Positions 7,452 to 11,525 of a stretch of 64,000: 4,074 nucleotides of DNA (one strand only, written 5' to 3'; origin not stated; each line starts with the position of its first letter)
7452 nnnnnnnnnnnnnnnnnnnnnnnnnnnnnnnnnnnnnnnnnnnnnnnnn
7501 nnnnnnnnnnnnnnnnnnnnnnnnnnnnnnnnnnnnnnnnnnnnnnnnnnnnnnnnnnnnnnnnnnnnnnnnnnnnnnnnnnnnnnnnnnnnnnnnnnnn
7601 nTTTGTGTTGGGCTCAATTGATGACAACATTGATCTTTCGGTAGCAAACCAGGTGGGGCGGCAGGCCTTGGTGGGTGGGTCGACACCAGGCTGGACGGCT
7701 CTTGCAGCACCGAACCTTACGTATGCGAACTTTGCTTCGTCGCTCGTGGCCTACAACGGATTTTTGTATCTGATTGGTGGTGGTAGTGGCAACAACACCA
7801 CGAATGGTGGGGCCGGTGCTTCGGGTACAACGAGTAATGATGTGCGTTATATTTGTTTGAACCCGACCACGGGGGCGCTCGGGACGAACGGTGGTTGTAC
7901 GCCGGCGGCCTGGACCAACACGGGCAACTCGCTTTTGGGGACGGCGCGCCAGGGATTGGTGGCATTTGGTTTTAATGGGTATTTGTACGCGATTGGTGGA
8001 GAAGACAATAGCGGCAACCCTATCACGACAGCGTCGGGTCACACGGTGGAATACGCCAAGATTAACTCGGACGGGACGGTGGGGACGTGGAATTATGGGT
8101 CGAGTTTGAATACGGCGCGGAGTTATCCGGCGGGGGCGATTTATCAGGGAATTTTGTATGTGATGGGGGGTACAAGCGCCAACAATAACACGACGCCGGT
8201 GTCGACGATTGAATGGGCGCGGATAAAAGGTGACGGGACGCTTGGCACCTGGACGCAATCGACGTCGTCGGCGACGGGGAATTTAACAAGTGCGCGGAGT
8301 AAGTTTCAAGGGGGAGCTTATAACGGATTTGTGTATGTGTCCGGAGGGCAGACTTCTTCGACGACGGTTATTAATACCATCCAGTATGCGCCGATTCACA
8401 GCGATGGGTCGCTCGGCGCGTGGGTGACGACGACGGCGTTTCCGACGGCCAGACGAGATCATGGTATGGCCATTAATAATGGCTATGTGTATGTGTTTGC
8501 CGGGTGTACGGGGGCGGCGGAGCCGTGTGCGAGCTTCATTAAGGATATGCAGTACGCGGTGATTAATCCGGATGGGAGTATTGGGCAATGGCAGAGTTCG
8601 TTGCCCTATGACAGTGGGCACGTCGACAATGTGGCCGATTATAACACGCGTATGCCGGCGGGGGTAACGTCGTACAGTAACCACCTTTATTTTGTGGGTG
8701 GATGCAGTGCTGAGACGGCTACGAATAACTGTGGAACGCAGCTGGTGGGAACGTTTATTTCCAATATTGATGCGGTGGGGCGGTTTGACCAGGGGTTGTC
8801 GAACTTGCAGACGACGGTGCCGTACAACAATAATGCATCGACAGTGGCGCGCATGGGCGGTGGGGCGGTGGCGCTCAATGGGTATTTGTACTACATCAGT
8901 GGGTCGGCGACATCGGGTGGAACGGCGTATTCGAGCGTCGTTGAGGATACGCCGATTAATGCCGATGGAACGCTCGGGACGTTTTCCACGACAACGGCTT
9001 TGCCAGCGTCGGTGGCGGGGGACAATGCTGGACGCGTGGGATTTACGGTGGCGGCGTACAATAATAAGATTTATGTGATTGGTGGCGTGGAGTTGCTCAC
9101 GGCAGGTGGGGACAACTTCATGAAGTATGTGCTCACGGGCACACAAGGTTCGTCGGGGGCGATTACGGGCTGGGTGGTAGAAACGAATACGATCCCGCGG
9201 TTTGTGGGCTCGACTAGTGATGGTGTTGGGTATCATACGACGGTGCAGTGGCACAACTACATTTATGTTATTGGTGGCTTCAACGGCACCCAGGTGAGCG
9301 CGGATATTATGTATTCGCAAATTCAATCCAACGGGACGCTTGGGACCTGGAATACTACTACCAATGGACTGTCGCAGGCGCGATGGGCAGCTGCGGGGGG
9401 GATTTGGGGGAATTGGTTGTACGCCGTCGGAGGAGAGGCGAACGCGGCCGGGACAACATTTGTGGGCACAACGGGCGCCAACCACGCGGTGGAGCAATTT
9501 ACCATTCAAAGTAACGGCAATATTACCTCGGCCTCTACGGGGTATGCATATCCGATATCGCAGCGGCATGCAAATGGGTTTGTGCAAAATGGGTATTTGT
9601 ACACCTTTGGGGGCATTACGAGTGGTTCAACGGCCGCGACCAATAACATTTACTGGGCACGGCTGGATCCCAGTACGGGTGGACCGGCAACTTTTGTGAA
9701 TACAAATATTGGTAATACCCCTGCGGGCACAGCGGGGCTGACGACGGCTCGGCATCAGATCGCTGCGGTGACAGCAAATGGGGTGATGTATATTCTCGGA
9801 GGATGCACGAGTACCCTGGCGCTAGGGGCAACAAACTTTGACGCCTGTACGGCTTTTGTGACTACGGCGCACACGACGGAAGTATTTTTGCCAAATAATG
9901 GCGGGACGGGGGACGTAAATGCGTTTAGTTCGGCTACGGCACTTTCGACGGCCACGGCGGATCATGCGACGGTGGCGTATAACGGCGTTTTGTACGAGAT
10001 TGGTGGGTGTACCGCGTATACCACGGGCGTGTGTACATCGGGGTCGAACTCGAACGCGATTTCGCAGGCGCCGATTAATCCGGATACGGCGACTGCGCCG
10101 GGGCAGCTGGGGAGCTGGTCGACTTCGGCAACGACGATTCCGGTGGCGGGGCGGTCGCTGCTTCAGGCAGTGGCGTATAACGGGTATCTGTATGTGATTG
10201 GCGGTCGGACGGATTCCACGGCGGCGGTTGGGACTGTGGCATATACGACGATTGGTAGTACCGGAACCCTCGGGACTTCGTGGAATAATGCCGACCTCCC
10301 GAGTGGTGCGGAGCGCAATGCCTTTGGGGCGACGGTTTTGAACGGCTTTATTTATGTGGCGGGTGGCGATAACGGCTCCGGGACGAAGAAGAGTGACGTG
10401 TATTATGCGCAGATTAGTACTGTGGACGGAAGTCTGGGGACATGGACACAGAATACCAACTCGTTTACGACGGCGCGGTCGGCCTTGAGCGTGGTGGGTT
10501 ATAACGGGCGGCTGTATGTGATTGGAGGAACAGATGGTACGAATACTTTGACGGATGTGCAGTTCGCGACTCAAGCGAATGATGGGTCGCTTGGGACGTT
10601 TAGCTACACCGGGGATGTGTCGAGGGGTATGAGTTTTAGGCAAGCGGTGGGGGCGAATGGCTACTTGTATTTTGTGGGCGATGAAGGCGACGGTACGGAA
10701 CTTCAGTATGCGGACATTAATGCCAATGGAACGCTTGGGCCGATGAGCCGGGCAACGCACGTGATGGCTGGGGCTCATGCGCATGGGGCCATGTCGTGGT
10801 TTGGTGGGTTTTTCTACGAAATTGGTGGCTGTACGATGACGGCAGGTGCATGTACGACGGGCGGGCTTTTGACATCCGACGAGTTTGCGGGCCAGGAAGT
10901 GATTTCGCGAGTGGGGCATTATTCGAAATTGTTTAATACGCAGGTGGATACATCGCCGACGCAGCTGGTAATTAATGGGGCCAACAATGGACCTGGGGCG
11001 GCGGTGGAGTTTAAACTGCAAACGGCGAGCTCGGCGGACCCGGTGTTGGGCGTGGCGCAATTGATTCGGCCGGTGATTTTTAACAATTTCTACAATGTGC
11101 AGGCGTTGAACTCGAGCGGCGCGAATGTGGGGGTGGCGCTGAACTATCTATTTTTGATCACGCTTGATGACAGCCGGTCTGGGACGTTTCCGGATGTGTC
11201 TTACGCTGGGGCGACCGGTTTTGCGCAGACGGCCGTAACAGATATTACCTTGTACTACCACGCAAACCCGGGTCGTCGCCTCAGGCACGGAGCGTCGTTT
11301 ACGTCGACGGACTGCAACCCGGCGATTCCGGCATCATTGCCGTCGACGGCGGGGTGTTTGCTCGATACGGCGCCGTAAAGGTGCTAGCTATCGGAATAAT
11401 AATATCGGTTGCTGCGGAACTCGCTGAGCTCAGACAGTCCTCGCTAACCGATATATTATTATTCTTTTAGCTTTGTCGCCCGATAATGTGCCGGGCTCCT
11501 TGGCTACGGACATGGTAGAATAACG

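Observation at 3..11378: Two giant genes of more than 11 kb in tandem with a 4-nt gap: a T/G/S-rich CBM-bearing protein and a Kelch propeller protein of more than 20 repeats.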

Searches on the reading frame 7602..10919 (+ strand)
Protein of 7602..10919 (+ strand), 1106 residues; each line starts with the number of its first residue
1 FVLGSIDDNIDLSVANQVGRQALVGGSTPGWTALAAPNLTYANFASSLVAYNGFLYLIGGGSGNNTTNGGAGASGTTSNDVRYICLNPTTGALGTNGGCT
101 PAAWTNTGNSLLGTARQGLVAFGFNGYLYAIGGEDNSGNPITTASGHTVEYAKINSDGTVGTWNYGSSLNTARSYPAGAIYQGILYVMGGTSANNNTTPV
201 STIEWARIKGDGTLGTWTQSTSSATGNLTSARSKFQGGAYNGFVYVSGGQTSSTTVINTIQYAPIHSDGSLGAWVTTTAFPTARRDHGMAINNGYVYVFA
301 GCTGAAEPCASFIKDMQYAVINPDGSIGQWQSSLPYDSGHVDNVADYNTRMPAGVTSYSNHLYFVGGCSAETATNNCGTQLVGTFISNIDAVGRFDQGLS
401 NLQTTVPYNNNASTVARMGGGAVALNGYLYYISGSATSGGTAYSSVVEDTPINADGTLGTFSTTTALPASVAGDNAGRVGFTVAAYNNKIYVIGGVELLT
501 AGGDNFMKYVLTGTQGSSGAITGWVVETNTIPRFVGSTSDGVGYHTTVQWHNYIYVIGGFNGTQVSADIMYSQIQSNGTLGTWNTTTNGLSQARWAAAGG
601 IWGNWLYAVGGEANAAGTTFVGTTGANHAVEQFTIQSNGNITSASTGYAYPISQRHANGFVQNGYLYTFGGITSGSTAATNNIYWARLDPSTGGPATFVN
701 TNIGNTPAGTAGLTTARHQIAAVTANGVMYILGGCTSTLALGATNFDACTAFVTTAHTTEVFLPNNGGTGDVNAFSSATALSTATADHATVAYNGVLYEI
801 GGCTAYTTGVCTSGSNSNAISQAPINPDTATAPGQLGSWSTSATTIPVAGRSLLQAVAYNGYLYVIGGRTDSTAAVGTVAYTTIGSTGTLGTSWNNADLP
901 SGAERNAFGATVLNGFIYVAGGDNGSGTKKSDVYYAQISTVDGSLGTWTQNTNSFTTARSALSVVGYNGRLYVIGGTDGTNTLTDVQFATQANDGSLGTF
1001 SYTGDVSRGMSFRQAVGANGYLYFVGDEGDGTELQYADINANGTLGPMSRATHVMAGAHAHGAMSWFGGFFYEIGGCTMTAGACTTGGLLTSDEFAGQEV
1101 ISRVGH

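Call 62: predict_structure(alignment_id=A2)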
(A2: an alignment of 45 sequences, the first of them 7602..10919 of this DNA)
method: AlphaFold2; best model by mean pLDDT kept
length: 1106 residues; sequences in the alignment: 45
mean_pLDDT: 84.7   pTM: 0.85
mean pLDDT of the five models: 84.7, 83.4, 83.4, 81.6, 81.2
residues with pLDDT >= 90: 512; 70-90: 468; 50-70: 69; < 50: 57
segments of 3 or more residues with pLDDT < 50: 1-20, 65-72, 340-343, 399-409, 622-626, 704-709
pLDDT, mean of each block of 10 residues (from residue 1): 32 34 73 66 86 90 51 70 88 78 79 91 93 91 84 92 93 94 92 87 93 92 82 93 92 90 85 88 93 90 90 89 87 71 60 88 89 84 83 63 38 79 91 88 92 81 92 88 91 94 91 92 94 90 92 92 93 91 94 90 89 78 57 88 81 83 86 85 86 84 52 82 85 86 70 78 77 88 95 91 92 94 78 82 86 93 94 88 89 94 94 94 93 96 95 95 90 93 91 93 76 87 81 84 77 87 90 92 90 92 62
secondary structure, 60 per line:
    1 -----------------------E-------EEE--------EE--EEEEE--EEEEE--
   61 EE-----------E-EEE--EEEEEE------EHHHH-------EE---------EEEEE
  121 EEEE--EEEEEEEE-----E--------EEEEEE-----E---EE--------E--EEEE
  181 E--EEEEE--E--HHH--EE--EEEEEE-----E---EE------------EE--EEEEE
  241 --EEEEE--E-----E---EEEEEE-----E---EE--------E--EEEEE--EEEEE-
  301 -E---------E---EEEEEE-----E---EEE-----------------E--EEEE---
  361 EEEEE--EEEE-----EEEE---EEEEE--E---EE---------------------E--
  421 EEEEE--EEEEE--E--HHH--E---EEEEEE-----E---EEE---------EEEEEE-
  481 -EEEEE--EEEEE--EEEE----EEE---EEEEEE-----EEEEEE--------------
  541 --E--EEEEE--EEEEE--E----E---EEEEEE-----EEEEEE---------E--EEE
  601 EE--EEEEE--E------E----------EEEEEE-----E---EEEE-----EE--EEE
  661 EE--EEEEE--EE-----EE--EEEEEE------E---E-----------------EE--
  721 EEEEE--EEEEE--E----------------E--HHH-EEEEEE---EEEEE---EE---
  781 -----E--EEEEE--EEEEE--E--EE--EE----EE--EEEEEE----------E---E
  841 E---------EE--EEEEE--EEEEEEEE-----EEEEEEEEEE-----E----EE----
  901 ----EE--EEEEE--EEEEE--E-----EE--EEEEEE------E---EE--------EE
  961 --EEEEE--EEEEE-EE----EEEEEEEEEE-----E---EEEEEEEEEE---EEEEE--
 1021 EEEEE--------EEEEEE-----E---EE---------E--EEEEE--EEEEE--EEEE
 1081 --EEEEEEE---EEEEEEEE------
elements in order (helices of 4 or more, strands of 3 or more residues): E32-34 E47-51 E54-58 E76-78 E81-86 H94-97 E116-124 E127-134 E149-154 E177-181 E184-188 E203-208 E236-240 E243-247 E260-265 E288-292 E295-299 E316-321 E331-333 E354-357 E361-365 E368-371 E377-380 E384-388 E421-425 E428-432 E447-452 E462-464 E474-479 E482-486 E489-493 E496-499 E504-506 E510-515 E521-526 E546-550 E553-557 E569-574 E580-585 E598-602 E605-609 E630-635 E645-648 E658-662 E665-669 E683-688 E721-725 E728-732 E759-764 E768-772 E789-793 E796-800 E820-825 E855-859 E862-869 E875-884 E909-913 E916-920 E933-938 E963-967 E970-974 E982-991 E1001-1010 E1014-1018 E1021-1025 E1034-1039 E1063-1067 E1070-1074 E1077-1080 E1083-1089 E1093-1100

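Call 66: fold_search(model_id=the predicted structure, library=pdb)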
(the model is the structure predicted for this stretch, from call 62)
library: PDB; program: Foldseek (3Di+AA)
matches with E <= 10: 1391; with E <= 0.001: 865
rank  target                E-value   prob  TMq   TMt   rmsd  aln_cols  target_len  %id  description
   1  8glv_DA               7.3e-20  1.00  0.24  0.07  29.4      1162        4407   11  96-nm repeat unit of doublet microtubules from Chlamydomonas reinhardtii flagella (released 2023-05-31)
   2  9mez_D                3.0e-15  1.00  0.24  0.77   3.8       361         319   17  Crystal structure of MRAS(GDP) bound to LZTR1(Kelch domain) (released 2025-09-10)
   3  9mf0_D                3.0e-15  1.00  0.24  0.77   3.9       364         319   16  Crystal structure of KRAS(GDP) bound to LZTR1(Kelch domain) (released 2025-09-10)
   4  9mez_J                3.2e-15  1.00  0.24  0.80   3.5       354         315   18  Crystal structure of MRAS(GDP) bound to LZTR1(Kelch domain) (released 2025-09-10)
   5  9mey_B                6.3e-15  1.00  0.24  0.75   4.4       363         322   17  Crystal structure of RIT1(GDP) bound to LZTR1(Kelch domain) (released 2025-09-10)
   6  9mf0_J                8.4e-15  1.00  0.24  0.79   3.7       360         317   18  Crystal structure of KRAS(GDP) bound to LZTR1(Kelch domain) (released 2025-09-10)
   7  9mf0_F                1.2e-14  1.00  0.24  0.78   3.7       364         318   16  Crystal structure of KRAS(GDP) bound to LZTR1(Kelch domain) (released 2025-09-10)
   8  7ong                  2.2e-14  1.00  0.21  0.71   5.7       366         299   18  Crystal structure of the computationally designed SAKe6BE-L1 protein (released 2022-12-14)
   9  8rbh_A                2.6e-14  1.00  0.16  0.58  22.2       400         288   16  Crystal structure of the kelch domain of human KLHL12 in complex with PEF1 peptide (released 2024-12-11)
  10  6jp6_A                2.8e-14  1.00  0.17  0.18  26.0      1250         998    9  The X-ray structure of yeast tRNA methyltransferase complex of Trm7 and Trm734 essential for 2'-O-methylation at the f (released 2019-10-02)
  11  6zue_A                3.3e-14  1.00  0.16  0.16  30.0      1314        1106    8  Crystal structure of human DDB1 bound to human DCAF1 (amino acid residues 1046-1396) (released 2021-07-28)
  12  4a11_A                4.8e-14  1.00  0.16  0.16  27.6      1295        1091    9  Structure of the hsDDB1-hsCSA complex (released 2011-12-07)
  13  9d8p_A                5.3e-14  1.00  0.25  0.71   4.0       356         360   15  Focused map of Cryo-EM structure of Ubiquitin C-degron bound to KLHDC10-EloB/C (released 2024-11-20)
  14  8pjr                  6.9e-14  1.00  0.16  0.59  22.6       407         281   18  Crystal structure of the SAKe6AC-LB protein (released 2024-07-10)
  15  7onc                  6.9e-14  1.00  0.15  0.58  22.4       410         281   17  Crystal structure of the computationally designed SAKe6BE protein (released 2022-12-14)
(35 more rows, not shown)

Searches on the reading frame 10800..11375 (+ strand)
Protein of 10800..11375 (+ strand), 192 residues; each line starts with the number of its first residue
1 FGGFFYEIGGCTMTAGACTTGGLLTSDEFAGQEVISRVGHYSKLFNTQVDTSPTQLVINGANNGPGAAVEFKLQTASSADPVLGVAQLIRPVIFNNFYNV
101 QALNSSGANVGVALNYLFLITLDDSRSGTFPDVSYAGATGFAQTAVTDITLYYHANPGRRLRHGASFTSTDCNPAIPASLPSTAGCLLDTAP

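Call 9: search_protein_families(library=pfam, proteins=[window:10800-11375:+], max_evalue=10)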
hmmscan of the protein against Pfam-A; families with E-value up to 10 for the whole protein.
window:10800-11375:+ (192 aa): 0 families

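Call 65: search_solved_structures(query=A7, max_evalue=10)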
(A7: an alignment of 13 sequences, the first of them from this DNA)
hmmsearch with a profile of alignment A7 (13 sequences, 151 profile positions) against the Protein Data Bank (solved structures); distinct sequences matched with E-value up to 10: 3.
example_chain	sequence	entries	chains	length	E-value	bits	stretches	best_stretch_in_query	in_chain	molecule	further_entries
6r3e_A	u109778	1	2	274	0.19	14.9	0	120-141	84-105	DNA (cytosine-5)-methyltransferase 3B,DNA (cytosine-5)-methyltransferase 3B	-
2r5j_A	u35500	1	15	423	0.68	13.1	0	26-137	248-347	Major capsid protein L1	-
7l57_H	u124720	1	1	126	0.92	12.6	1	83-139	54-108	Fab 2-15 variable domain heavy chain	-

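Call 86: search_protein_families(library=pfam, alignment_id=A7, max_evalue=1)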
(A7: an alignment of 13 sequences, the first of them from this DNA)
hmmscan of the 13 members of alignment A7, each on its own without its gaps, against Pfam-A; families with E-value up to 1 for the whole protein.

A. member 1, seq(173 aa): 0 families

B. families by the number of members that match (of 13 scanned): 1 family
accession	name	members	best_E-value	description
PF23897.1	DUF7245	1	0.15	Family of unknown function (DUF7245)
